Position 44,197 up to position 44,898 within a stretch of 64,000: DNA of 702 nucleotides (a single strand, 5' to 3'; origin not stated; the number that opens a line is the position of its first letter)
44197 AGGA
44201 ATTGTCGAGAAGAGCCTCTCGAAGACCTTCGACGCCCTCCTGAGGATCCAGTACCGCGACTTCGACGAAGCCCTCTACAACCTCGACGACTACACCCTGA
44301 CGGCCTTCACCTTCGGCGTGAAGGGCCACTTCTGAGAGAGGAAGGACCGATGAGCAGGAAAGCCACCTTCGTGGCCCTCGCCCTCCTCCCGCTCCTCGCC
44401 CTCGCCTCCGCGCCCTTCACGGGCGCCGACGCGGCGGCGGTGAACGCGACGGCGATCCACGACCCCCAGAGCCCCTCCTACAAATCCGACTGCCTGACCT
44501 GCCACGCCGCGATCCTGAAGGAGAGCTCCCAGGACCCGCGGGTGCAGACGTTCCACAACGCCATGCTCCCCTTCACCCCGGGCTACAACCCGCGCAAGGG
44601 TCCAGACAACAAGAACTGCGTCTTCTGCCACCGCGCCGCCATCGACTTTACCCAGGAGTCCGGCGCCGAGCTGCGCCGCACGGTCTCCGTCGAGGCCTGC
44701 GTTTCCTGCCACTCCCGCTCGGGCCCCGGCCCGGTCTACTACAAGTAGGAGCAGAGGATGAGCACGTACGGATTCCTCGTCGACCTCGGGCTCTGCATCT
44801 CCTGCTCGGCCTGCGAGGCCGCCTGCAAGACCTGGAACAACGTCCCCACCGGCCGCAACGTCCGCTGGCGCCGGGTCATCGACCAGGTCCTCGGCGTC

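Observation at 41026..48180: ArsR-headed operon wiring an MtrA/MtrB-type porin-cytochrome conduit to a molybdopterin oxidoreductase that has no quinol-dehydrogenase subunit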

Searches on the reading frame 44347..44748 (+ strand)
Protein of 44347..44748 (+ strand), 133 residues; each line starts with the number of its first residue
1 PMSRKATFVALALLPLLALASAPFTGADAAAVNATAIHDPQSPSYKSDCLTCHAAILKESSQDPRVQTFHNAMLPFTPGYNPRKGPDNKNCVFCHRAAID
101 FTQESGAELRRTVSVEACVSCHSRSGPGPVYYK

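Call 3: search_protein_families(library=pfam, proteins=[window:44347-44748:+], max_evalue=0.01)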
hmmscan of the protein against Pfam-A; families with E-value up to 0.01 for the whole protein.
window:44347-44748:+ (133 aa): 4 families
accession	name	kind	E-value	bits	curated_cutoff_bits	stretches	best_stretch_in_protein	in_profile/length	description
PF22113.1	Mtrc-MtrF_II-IV_dom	-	2.8e-06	27.4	30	1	38-125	73-166/176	Outer membrane cytochrome MtrC/MtrF-like, domains II/IV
PF14522.11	Cytochrome_C7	-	5.7e-05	23.3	24.8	1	42-123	9-67/67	Cytochrome c7 and related cytochrome c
PF13442.11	Cytochrome_CBB3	-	0.0015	19.2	27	0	45-57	10-20/68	Cytochrome C oxidase, cbb3-type, subunit III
PF03264.19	Cytochrom_NNT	-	0.0017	18.5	24.1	0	46-97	125-166/174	NapC/NirT cytochrome c family, N-terminal region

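Call 5: search_protein_families(library=ncbifam, proteins=[window:44347-44748:+], max_evalue=0.01)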
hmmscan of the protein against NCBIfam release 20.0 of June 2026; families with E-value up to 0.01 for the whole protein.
window:44347-44748:+ (133 aa): 8 families
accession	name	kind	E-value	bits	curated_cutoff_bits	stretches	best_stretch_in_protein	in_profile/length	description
TIGR03508.1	decahem_SO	subfamily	0.00015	21.4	192.2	1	37-123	25-105/258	DmsE family decaheme c-type cytochrome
TIGR03507.1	decahem_SO1788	subfamily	0.00021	19.9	209.3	1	87-124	242-278/672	OmcA/MtrC family decaheme c-type cytochrome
NF045722.1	c3_cytochr_TmcA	equivalog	0.00039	20.3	114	0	87-130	79-118/125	acidic tetraheme cytochrome c3 TmcA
TIGR01905.1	paired_CXXCH_1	subfamily_domain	0.00056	19.8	25.2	0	45-55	5-15/41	doubled CXXCH domain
NF043010.1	Cyt554_Nsmonas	equivalog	0.002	17.5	400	1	11-131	9-121/238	cytochrome c-550 CycA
NF041198.1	UshA_like_PCGU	equivalog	0.0059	15.2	275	1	44-124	440-510/519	UshA-like (seleno)protein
TIGR03153.1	cytochr_NrfH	equivalog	0.0062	16.6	134.2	0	88-124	102-135/138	cytochrome c nitrite reductase small subunit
TIGR04257.1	nanowire_3heme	domain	0.0094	16.1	40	0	88-123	23-59/75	c(7)-type cytochrome triheme domain-containing protein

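Call 51: find_homologous_proteins(query=window:44347-44748:+, max_evalue=0.001)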
Query window:44347-44748:+ (133 aa): 27 proteins with E <= 0.001 among 232 candidates.
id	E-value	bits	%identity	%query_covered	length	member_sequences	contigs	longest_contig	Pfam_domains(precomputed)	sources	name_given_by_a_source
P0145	4.1e-83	294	99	99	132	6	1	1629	PF22113.2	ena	-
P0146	1.1e-80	286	97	99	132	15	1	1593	-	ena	-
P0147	1.5e-76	273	92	99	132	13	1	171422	-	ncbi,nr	ncbi:MAG: hypothetical protein IPL90_19485 [Holophagales bacterium]|nr:hypothetical protein [Holopha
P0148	1.6e-76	273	91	99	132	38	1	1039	-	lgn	-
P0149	2.4e-74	266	89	99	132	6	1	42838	-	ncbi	-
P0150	3.3e-70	252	84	99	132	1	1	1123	-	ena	-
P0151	3.5e-68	246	82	99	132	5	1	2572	PF22113.2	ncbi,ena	-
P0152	3.1e-65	236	88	89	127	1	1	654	-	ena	-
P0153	1.5e-61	224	78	99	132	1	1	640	-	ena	-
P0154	4.4e-61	223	73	99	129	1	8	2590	PF22113.2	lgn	-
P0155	1.8e-60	221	76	99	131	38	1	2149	PF14522.12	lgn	-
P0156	2.8e-60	220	81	81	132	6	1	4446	PF22113.2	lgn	-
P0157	1.0e-58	215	76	81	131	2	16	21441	PF14522.12,PF22113.2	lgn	-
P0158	3.6e-56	207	70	99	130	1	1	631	PF14522.12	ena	-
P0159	1.1e-49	186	64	92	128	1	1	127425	PF13442.12,PF14522.12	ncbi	-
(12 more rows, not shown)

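Call 57: predict_structure(alignment_id=A4)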
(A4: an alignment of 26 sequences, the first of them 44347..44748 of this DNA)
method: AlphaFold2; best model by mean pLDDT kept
length: 133 residues; sequences in the alignment: 26
mean_pLDDT: 62.5   pTM: 0.49
mean pLDDT of the five models: 62.5, 53.3, 51.7, 45.8, 45.6
residues with pLDDT >= 90: 0; 70-90: 35; 50-70: 80; < 50: 18
segments of 3 or more residues with pLDDT < 50: 104-110, 127-133
pLDDT, mean of each block of 10 residues (from residue 1): 54 57 57 74 83 72 59 57 70 71 51 64 52 33
secondary structure, 60 per line:
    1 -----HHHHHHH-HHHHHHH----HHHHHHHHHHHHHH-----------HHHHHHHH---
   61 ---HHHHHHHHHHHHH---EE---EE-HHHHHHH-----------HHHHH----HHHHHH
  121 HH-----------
elements in order: H6-12 H14-20 H25-38 H50-57 H64-76 H88-94 H106-110 H115-122

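Call 59: fold_search(model_id=the predicted structure, library=pdb)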
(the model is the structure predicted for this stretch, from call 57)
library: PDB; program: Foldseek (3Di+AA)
matches with E <= 10: 0; with E <= 0.001: 0
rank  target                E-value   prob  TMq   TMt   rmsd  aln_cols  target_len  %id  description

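Call 97: find_related_loci(query=A4, collection=genome_contigs, flank=7000)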
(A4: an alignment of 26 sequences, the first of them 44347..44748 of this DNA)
Query A4 (133 aa) in genome_contigs; peptide patterns used: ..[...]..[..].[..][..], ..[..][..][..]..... (x = any residue, [..] = any of these).
46 stretches matched a pattern; 12 encode a relative of the query (tblastn E <= 1e-3); 12 distinct loci.
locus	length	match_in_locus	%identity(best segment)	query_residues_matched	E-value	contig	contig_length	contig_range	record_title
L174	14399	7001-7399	83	1-133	1e-76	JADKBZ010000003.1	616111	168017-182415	MAG: Holophagales bacterium isolate OdNE_18-Q3-R46-58_BATAC.193 tig00001893-10-6139520, whole genome shotgun sequence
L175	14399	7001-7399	92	1-133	5e-74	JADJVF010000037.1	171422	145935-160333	MAG: Holophagales bacterium isolate Hjor_18-Q3-R7-51_BAT3C.239 tig00525774-10-1731410, whole genome shotgun sequence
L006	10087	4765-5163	87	1-133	1e-66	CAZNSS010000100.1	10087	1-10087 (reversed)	MAG TPA_asm: uncultured Holophagales bacterium isolate binchicken_co197_117 genome assembly, contig: NODE_12475_length_1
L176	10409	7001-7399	83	1-133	3e-64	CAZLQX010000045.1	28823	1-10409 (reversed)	MAG TPA_asm: uncultured Holophagales bacterium isolate binchicken_co22_26 genome assembly, contig: NODE_1728_length_2882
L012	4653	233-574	67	26-133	2e-49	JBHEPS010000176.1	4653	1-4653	MAG: Thermoanaerobaculia bacterium isolate S6_bin.91.strict S6_NODE_176, whole genome shotgun sequence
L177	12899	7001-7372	58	4-133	9e-50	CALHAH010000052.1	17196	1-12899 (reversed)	MAG: uncultured Thermoanaerobaculum sp. isolate H1_Bin_METABAT__169_1 genome assembly, contig: c_000000231930, whole gen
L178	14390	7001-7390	60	9-133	3e-49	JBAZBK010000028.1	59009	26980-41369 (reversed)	MAG: Thermoanaerobaculia bacterium isolate SO_2017_GW1_110 NODE_2796_length_59009_cov_2.190771_OW334_2017, whole genome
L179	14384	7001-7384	52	6-133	7e-45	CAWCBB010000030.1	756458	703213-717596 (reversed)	MAG: uncultured Acidobacteriota bacterium isolate MFD03899.bin.2.39 genome assembly, contig: contig_8780, whole genome s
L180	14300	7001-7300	52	33-133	3e-36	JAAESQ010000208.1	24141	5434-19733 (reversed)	MAG: bacterium isolate Ust_16 UstG_CONTIG567391, whole genome shotgun sequence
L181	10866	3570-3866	55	33-132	8e-36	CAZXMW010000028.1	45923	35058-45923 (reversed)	MAG TPA_asm: uncultured Thermoanaerobaculia bacterium isolate SRP141376_co3_382 genome assembly, contig: NODE_1929_lengt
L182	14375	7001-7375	45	3-132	6e-34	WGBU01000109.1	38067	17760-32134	MAG: Deltaproteobacteria bacterium isolate S144_36 k151_30076, whole genome shotgun sequence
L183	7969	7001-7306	50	30-132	5e-32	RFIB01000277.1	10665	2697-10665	MAG: Acidobacteria bacterium isolate J065 k99_818028, whole genome shotgun sequence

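Call 101: search_protein_families(library=ncbifam, proteins=[L182:7400-10321:+, L182:10352-10927:+, L182:10924-11556:+, L182:12438-13532:+, L182:3257-3916:+, L180:7236-10247:+, L180:10270-10845:+, L180:10842-11474:+, L180:11288-12415:+, L180:12412-13881:+], max_evalue=1e-8)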
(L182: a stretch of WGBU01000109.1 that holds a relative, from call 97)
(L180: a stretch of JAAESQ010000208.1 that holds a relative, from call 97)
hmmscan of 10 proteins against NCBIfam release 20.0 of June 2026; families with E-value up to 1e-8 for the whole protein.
L182:7400-10321:+ (973 aa): 21 families
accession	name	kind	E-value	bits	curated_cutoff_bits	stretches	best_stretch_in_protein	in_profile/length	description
NF011567.1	PRK14991.1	equivalog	5e-114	382.1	1750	2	55-659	71-714/1022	tetrathionate reductase subunit TtrA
NF012032.0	PRK15488.1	equivalog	6.2e-63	213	694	2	10-336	3-283/759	thiosulfate reductase PhsA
TIGR02166.1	dmsA_ynfE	subfamily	4e-60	203.7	777.7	2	10-338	1-303/794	DMSO/selenate family reductase complex A subunit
TIGR03479.1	DMSO_red_II_alp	subfamily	6.9e-52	176.6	984.75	1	63-628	64-606/913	molybdopterin-dependent oxidoreductase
NF041714.1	arsenate_red_ArrA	equivalog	4.8e-44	150.7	1600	1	10-338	3-300/848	arsenate respiratory reductase molybdopterin-containing subunit ArrA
TIGR01591.1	Fdh-alpha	equivalog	3e-42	144.6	666.25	2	61-332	2-236/672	formate dehydrogenase subunit alpha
NF011566.1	PRK14990.1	exception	3.6e-42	144.3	1600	1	3-337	7-322/814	dimethylsulfoxide reductase subunit A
NF041884.1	selenate_YnfF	exception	9.7e-38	129.6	1650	1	114-337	88-302/798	selenate/tellurate reductase subunit YnfF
NF041885.1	selenate_YnfE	exception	2.8e-35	121.3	1675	1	114-337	91-309/805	selenate/tellurate reductase subunit YnfE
TIGR01553.1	formate-DH-alph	equivalog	1.9e-33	115.3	814.2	1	10-482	2-439/1009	formate dehydrogenase-N subunit alpha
NF041783.2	mnquin_red_QrcB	equivalog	1e-31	109.9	440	0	281-325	239-283/695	menaquinone reductase molybdopterin-binding-like subunit QrcB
NF047855.1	AssmNtatRedNasC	equivalog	3.5e-25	88.4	1100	0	245-338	177-267/708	assimilatory nitrate reductase catalytic subunit NasC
TIGR00509.1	bisC_fam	subfamily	8.4e-22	77.2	1017.55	1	138-338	62-263/772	molybdopterin guanine dinucleotide-containing S/N-oxide reductase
NF010055.0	PRK13532.1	equivalog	2.4e-21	75.7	904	1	9-475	2-398/830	nitrate reductase catalytic subunit NapA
NF042978.1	EthbenzDh_ebdA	equivalog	2.7e-21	75.1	2000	1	277-476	272-472/977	ethylbenzene dehydrogenase subunit alpha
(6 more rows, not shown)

L182:10352-10927:+ (191 aa): 18 families
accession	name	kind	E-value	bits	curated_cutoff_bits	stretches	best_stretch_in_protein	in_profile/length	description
TIGR02951.1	DMSO_dmsB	equivalog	2.1e-48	164.4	214.1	1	3-158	1-150/161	DMSO/selenate family reductase complex B subunit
TIGR03478.1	DMSO_red_II_bet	subfamily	7.7e-41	140.1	480.7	1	57-164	116-223/321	DMSO reductase family type II enzyme, iron-sulfur subunit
NF011569.0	PRK14993.1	equivalog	1.2e-40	139.5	416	1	6-155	46-182/244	tetrathionate reductase subunit TtrB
TIGR01660.1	narH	equivalog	3.7e-34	118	524.05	1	48-153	159-264/492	nitrate reductase subunit beta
NF045797.1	DsrO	equivalog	4.8e-34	117.8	200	1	3-154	43-196/235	sulfate reduction electron transfer complex DsrMKJOP subunit DsrO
NF042979.1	EthbenzDh_ebdB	equivalog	1.6e-33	116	740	1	56-163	137-244/354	ethylbenzene dehydrogenase subunit beta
NF041715.1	arsenate_red_ArrB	equivalog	2.3e-33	115.7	450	1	3-126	2-110/233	arsenate respiratory reductase iron-sulfur subunit ArrB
NF008134.0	PRK10882.1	equivalog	6.4e-33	114.2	263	1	3-159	38-206/329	hydrogenase 2 operon protein HybA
NF045715.1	sulf_resp_HmcB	equivalog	1.6e-31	109.6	420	1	5-159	38-196/307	sulfate respiration complex iron-sulfur protein HmcB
TIGR01582.1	FDH-beta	equivalog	2.1e-29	102.6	334.7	1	3-160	21-181/283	formate dehydrogenase subunit beta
NF041782.1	mnquin_red_QrcC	equivalog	1.2e-28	100.4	400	1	5-123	2-119/239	menaquinone reductase iron-sulfur cluster-binding subunit QrcC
NF038355.1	FDH3_beta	equivalog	2e-28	99.7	240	1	3-136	2-122/180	formate dehydrogenase FDH3 subunit beta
TIGR03149.1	cyt_nit_nrfC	equivalog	2.2e-24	86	377.6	1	5-159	40-182/225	cytochrome c nitrite reductase Fe-S protein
NF007382.0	PRK09898.1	equivalog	5.7e-24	84.8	213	1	10-157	65-199/208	ferredoxin-like protein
NF009451.0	PRK12809.1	equivalog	1.8e-19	69.5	1154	1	9-158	8-136/639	formate-dependent uric acid utilization protein YgfT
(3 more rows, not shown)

L182:10924-11556:+ (210 aa): 0 families

L182:12438-13532:+ (364 aa): 1 family
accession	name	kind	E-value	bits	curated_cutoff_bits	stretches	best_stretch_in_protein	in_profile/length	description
NF040900.1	porin_ExtI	equivalog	2e-73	247.5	150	1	14-345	104-389/403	selenite/tellurite reduction operon porin ExtI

L182:3257-3916:+ (219 aa): 49 families (the best 25 are shown)
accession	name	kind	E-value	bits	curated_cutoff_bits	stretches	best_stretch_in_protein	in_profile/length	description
NF052445.1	RespRegMctR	equivalog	1.4e-53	181.4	300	1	7-212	3-204/205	two-component system response regulator MctR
NF011896.0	PRK15369.1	equivalog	8.5e-44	149.7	242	1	5-209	3-206/211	two component system response regulator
NF047785.1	respo_reg_MadR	equivalog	8.7e-41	139.6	300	1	8-213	3-209/209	MadR family response regulator transcription factor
NF007018.1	PRK09483.1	equivalog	6.9e-40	137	280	1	8-218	4-214/217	UvrY/SirA/GacA family response regulator transcription factor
NF007935.0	PRK10651.1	equivalog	4.8e-35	120.7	250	1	3-207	4-210/216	two-component system response regulator NarL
NF007403.0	PRK09935.1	equivalog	5.1e-32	111.2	271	1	5-206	3-203/210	fimbria biosynthesis transcriptional regulator FimZ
NF007708.0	PRK10403.1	equivalog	5.3e-30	104.5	343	1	5-198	6-199/215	nitrate/nitrite response regulator protein NarP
NF006900.1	PRK09390.1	equivalog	1.5e-27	96.5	255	1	5-211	4-201/203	response regulator FixJ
NF007685.0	PRK10360.1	equivalog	1.3e-25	90.4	258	1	7-208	3-193/196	response regulator transcription factor UhpA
NF007419.0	PRK09958.1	equivalog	2.2e-24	86.2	251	1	7-199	2-190/204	acid-sensing system DNA-binding response regulator EvgA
NF008098.0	PRK10840.1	equivalog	8.5e-23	81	235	1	7-199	5-197/216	response regulator transcription factor RcsB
TIGR02875.1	spore_0_A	equivalog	2e-17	63.3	200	1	7-125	4-124/262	sporulation transcription factor Spo0A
NF001965.0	PRK00742.1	subfamily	4.5e-17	62.3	293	1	7-113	5-112/357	chemotaxis-specific protein-glutamate methyltransferase CheB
NF041830.1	RR_TF_ErdR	exception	1.7e-16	60.6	390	1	7-203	3-201/213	response regulator transcription factor ErdR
NF009206.0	PRK12555.1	subfamily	3.9e-16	58.9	342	1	8-114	3-110/340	chemotaxis-specific protein-glutamate methyltransferase CheB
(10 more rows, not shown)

L180:7236-10247:+ (1003 aa): 18 families
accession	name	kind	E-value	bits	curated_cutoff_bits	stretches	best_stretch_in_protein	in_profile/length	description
NF011567.1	PRK14991.1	equivalog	5.3e-108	362.1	1750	2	86-690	69-715/1022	tetrathionate reductase subunit TtrA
NF012032.0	PRK15488.1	equivalog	2.4e-61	207.7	694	1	42-367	2-281/759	thiosulfate reductase PhsA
TIGR02166.1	dmsA_ynfE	subfamily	1.4e-52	178.8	777.7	1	43-364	1-296/794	DMSO/selenate family reductase complex A subunit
NF041714.1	arsenate_red_ArrA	equivalog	4.4e-44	150.8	1600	2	43-365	3-294/848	arsenate respiratory reductase molybdopterin-containing subunit ArrA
TIGR03479.1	DMSO_red_II_alp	subfamily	8.3e-37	126.7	984.75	1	95-659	63-607/913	molybdopterin-dependent oxidoreductase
NF011566.1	PRK14990.1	exception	1.8e-34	118.9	1600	1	39-365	10-317/814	dimethylsulfoxide reductase subunit A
TIGR01591.1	Fdh-alpha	equivalog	4.9e-34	117.5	666.25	1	94-371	2-242/672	formate dehydrogenase subunit alpha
NF041884.1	selenate_YnfF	exception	2e-31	108.7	1650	1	43-364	1-296/798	selenate/tellurate reductase subunit YnfF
NF041885.1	selenate_YnfE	exception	5.2e-30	103.9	1675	1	43-365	3-304/805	selenate/tellurate reductase subunit YnfE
NF041783.2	mnquin_red_QrcB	equivalog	1.1e-29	103.2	440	0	278-358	199-283/695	menaquinone reductase molybdopterin-binding-like subunit QrcB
TIGR01553.1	formate-DH-alph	equivalog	6.7e-25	87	814.2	1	43-512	2-439/1009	formate dehydrogenase-N subunit alpha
NF047855.1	AssmNtatRedNasC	equivalog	1.3e-20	73.2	1100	0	311-376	207-272/708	assimilatory nitrate reductase catalytic subunit NasC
TIGR00509.1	bisC_fam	subfamily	1.2e-16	60.2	1017.55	1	174-368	65-260/772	molybdopterin guanine dinucleotide-containing S/N-oxide reductase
NF010055.0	PRK13532.1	equivalog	3.4e-16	58.6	904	1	42-506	2-399/830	nitrate reductase catalytic subunit NapA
TIGR01706.1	NAPA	equivalog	1.2e-15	56.9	930.55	0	43-201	2-137/830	periplasmic nitrate reductase subunit alpha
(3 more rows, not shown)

L180:10270-10845:+ (191 aa): 19 families
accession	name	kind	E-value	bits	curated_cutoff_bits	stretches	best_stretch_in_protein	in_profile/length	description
TIGR02951.1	DMSO_dmsB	equivalog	6.8e-45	153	214.1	1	3-158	1-150/161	DMSO/selenate family reductase complex B subunit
TIGR03478.1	DMSO_red_II_bet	subfamily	2.6e-35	121.9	480.7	1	57-158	116-217/321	DMSO reductase family type II enzyme, iron-sulfur subunit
NF041715.1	arsenate_red_ArrB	equivalog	3.8e-34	118.3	450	1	3-126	2-110/233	arsenate respiratory reductase iron-sulfur subunit ArrB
NF011569.0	PRK14993.1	equivalog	4.6e-32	111.4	416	1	6-155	46-182/244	tetrathionate reductase subunit TtrB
TIGR01660.1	narH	equivalog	2.6e-30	105.3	524.05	1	67-155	178-266/492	nitrate reductase subunit beta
NF045797.1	DsrO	equivalog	5.4e-30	104.5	200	1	4-154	44-196/235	sulfate reduction electron transfer complex DsrMKJOP subunit DsrO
NF042979.1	EthbenzDh_ebdB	equivalog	7.4e-30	104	740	1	55-155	136-236/354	ethylbenzene dehydrogenase subunit beta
NF008134.0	PRK10882.1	equivalog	5.1e-28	98.1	263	1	3-156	38-203/329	hydrogenase 2 operon protein HybA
NF045715.1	sulf_resp_HmcB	equivalog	4.3e-26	91.7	420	1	5-159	38-196/307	sulfate respiration complex iron-sulfur protein HmcB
TIGR01582.1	FDH-beta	equivalog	7.8e-26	90.8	334.7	1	4-160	22-181/283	formate dehydrogenase subunit beta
NF038355.1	FDH3_beta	equivalog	1.3e-23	83.9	240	1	5-136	4-122/180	formate dehydrogenase FDH3 subunit beta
TIGR03149.1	cyt_nit_nrfC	equivalog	1.7e-23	83.2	377.6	1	5-158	40-181/225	cytochrome c nitrite reductase Fe-S protein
NF041782.1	mnquin_red_QrcC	equivalog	7e-23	81.5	400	1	5-123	2-119/239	menaquinone reductase iron-sulfur cluster-binding subunit QrcC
NF007382.0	PRK09898.1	equivalog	7.9e-20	71.3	213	1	9-158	64-200/208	ferredoxin-like protein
NF009451.0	PRK12809.1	equivalog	1.6e-18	66.3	1154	1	9-159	8-137/639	formate-dependent uric acid utilization protein YgfT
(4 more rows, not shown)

L180:10842-11474:+ (210 aa): 0 families

L180:11288-12415:+ (375 aa): 3 families
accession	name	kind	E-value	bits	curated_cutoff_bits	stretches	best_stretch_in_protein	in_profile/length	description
TIGR03431.1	PhnD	equivalog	2.2e-25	89.7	261.1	1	143-355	44-258/288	phosphonate ABC transporter substrate-binding protein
TIGR01098.1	3A0109s03R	subfamily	3.5e-24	85.7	112.05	1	138-346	43-253/253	phosphate/phosphite/phosphonate ABC transporter substrate-binding protein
TIGR04553.1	ABC_peri_selen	hypoth_equivalog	3.9e-13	49.4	250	1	145-320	19-195/266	putative selenate ABC transporter substrate-binding protein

L180:12412-13881:+ (489 aa): 59 families (the best 25 are shown)
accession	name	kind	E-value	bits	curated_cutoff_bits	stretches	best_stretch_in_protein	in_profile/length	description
NF008468.0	PRK11360.1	equivalog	4.1e-52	177.4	646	1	249-488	381-612/616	two-component system sensor histidine kinase AtoS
NF007688.0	PRK10364.1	equivalog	3.1e-48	164.7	479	1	242-485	218-452/460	two-component system sensor histidine kinase ZraS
NF010411.0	PRK13837.1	equivalog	3.4e-38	131.2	647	1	225-487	412-678/828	two-component system VirA-like sensor kinase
NF047466.1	hybrid_RR_LvrB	exception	2.5e-35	122.4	500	1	244-483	129-375/377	hybrid histidine kinase/response regulator LvrB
NF052574.1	HisKinEspCMyxo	equivalog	2.7e-33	115.2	1200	1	252-486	405-639/785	serine histidine kinase EspC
NF052573.1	HisKinEspAMyxo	equivalog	6.4e-32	110.4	1400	1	253-485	373-612/755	serine histidine kinase EspA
NF038348.1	T2SS_HK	subfamily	3.2e-30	105.1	450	1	308-484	406-573/574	histidine kinase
NF046026.1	HisKinCckACaul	equivalog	8.5e-30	103.5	1000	1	249-486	287-534/678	cell cycle histidine kinase CckA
NF008312.0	PRK11100.1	equivalog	5.7e-29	101.3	356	1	169-483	183-473/477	two-component system sensor histidine kinase CreC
NF046020.1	HisKinCckABruc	equivalog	6.2e-29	100.4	1000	1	248-484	464-707/868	cell cycle histidine kinase CckA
NF047497.1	HK_LIC_12097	equivalog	2.6e-27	95.5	500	1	236-483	123-365/367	LIC_12097 family sensor histidine kinase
NF010076.0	PRK13557.1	subfamily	2.7e-27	95.4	631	1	249-483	148-393/540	histidine kinase famiy protein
NF041777.1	sens_FixL_Rhizob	equivalog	1.9e-26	92.7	850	1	233-486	232-483/485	sensor protein FixL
NF046044.1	PnpS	equivalog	5.2e-26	91.6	400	1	270-483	176-390/390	two-component system histidine kinase PnpS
NF047794.1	HisKinPtgB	equivalog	1.9e-25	89.2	1000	1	235-473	414-645/656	two-component system sensor histidine kinase PgtB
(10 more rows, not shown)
